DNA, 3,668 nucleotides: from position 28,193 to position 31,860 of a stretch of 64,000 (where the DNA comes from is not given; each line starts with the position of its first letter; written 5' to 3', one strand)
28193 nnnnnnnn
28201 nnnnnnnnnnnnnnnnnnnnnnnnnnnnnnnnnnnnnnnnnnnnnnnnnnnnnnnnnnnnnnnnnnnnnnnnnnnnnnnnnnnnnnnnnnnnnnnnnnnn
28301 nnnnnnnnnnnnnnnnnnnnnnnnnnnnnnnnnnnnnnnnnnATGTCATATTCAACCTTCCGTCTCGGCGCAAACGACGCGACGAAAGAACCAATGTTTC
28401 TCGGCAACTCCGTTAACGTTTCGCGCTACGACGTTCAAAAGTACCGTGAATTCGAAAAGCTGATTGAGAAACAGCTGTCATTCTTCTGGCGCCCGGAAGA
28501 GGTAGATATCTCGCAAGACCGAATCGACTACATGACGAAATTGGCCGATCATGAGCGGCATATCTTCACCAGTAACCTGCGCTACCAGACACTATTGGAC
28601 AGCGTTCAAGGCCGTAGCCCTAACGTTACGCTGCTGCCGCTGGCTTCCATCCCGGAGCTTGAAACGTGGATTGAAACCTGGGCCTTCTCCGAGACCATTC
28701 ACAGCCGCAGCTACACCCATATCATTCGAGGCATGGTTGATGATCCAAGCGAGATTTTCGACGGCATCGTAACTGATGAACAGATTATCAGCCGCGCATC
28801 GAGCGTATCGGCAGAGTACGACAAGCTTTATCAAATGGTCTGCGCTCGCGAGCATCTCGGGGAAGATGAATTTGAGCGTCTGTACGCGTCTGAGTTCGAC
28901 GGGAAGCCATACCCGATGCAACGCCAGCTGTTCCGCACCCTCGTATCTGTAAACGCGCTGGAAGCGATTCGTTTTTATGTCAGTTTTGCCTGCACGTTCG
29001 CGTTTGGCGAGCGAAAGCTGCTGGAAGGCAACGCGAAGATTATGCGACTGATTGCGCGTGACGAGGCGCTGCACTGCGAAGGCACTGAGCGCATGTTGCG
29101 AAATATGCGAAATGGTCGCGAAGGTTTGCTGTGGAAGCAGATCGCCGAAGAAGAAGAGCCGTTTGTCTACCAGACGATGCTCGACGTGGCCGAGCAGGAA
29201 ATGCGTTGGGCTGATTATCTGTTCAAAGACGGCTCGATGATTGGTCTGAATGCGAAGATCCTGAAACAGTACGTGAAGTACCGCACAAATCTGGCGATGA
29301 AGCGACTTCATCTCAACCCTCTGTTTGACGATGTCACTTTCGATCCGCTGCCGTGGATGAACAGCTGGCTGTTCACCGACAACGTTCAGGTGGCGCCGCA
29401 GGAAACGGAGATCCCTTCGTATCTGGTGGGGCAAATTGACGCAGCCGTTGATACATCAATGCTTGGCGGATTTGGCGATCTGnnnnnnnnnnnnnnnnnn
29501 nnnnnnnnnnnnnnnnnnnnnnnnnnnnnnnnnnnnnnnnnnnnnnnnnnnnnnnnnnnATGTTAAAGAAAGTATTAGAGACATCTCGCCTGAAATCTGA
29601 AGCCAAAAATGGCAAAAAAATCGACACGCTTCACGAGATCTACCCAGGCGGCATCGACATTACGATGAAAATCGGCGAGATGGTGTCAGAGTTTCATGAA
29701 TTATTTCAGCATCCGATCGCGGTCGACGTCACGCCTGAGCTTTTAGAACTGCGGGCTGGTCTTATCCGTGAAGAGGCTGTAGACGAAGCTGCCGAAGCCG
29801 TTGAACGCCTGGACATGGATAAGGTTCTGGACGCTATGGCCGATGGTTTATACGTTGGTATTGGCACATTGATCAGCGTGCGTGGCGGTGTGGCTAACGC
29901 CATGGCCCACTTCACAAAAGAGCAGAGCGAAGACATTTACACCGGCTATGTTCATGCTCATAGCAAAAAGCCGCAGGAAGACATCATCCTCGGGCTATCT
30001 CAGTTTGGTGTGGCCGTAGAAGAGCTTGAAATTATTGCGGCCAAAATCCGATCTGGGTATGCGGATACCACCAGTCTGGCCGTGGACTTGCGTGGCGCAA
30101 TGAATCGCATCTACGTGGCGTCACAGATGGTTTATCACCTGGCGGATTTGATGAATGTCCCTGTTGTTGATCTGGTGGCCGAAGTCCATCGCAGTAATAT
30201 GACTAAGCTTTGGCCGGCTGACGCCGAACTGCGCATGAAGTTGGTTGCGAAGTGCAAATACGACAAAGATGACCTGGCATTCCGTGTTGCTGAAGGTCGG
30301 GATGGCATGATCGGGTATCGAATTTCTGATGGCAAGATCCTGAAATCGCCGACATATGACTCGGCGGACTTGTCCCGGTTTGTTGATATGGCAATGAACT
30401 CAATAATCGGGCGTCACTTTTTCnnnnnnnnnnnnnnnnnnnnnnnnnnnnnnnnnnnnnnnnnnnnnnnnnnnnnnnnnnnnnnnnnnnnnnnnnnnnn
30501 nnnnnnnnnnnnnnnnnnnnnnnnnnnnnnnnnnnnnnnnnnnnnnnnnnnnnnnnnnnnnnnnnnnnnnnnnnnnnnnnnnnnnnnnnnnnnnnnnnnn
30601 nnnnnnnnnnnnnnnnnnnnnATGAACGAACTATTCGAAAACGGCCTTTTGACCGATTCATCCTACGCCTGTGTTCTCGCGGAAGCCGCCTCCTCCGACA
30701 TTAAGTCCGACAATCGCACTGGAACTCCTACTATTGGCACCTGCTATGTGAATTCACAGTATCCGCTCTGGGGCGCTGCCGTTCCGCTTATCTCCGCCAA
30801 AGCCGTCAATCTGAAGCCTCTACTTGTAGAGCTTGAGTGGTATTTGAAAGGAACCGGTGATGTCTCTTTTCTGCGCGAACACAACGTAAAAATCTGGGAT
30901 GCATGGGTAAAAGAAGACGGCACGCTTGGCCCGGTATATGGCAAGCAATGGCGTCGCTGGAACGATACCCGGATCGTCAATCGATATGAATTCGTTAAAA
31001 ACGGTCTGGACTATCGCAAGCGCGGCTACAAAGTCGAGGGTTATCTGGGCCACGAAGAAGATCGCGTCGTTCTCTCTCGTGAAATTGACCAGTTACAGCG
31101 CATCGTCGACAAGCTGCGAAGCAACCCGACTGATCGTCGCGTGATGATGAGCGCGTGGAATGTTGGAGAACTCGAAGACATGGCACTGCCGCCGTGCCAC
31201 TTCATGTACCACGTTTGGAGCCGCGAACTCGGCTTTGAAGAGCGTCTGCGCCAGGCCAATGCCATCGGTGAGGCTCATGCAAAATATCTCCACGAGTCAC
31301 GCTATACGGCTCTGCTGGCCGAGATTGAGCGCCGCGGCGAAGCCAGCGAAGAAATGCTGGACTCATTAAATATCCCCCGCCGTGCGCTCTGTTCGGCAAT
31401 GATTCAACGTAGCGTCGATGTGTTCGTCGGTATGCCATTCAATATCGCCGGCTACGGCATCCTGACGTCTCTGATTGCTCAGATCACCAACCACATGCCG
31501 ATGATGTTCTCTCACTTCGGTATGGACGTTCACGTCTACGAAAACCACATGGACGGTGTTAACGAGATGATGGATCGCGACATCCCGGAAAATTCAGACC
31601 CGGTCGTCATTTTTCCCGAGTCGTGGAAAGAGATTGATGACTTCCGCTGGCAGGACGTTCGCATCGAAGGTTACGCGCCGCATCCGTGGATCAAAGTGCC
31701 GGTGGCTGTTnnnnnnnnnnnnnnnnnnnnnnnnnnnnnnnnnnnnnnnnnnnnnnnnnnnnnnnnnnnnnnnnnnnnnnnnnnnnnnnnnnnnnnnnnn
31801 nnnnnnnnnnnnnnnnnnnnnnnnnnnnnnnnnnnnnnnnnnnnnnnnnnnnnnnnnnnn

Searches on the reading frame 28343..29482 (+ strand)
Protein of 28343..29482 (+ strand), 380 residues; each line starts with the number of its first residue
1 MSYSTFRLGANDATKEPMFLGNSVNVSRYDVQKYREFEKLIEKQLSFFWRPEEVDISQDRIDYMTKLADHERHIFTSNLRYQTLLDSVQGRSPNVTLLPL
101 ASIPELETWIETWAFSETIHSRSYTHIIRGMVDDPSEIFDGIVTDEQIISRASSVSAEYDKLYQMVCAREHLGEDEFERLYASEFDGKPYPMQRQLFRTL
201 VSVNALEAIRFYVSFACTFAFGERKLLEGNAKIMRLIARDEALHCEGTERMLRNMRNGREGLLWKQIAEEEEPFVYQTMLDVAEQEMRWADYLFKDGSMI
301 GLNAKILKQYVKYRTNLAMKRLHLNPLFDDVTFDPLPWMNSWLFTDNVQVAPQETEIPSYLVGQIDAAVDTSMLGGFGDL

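Call 63: search_protein_families(library=pfam, proteins=[window:28343-29482:+], max_evalue=0.001)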
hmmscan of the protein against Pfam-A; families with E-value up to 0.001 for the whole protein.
window:28343-29482:+ (380 aa): 2 families
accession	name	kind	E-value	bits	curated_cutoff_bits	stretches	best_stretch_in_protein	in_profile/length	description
PF00268.27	Ribonuc_red_sm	-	5.3e-48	164.2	33.6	1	33-330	8-276/281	Ribonucleotide reductase, small chain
PF02915.23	Rubrerythrin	-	1.5e-05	25.9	22.8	0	227-275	28-80/137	Rubrerythrin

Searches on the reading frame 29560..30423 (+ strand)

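Call 63: search_protein_families(library=pfam, proteins=[window:29560-30423:+], max_evalue=0.001)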
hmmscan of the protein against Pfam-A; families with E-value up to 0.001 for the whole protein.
window:29560-30423:+ (288 aa): 1 family
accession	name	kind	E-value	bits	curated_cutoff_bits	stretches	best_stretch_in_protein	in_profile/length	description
PF01503.22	PRA-PH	-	3.8e-08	34.1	21.3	1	42-104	1-68/86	Phosphoribosyl-ATP pyrophosphohydrolase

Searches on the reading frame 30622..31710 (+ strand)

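Call 63: search_protein_families(library=pfam, proteins=[window:30622-31710:+], max_evalue=0.001)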
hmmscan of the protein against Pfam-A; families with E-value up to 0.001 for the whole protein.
window:30622-31710:+ (363 aa): 1 family
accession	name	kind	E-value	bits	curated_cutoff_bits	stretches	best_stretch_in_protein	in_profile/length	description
PF00303.24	Thymidylat_synt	-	2.4e-74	250.3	24.3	2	15-200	3-154/266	Thymidylate synthase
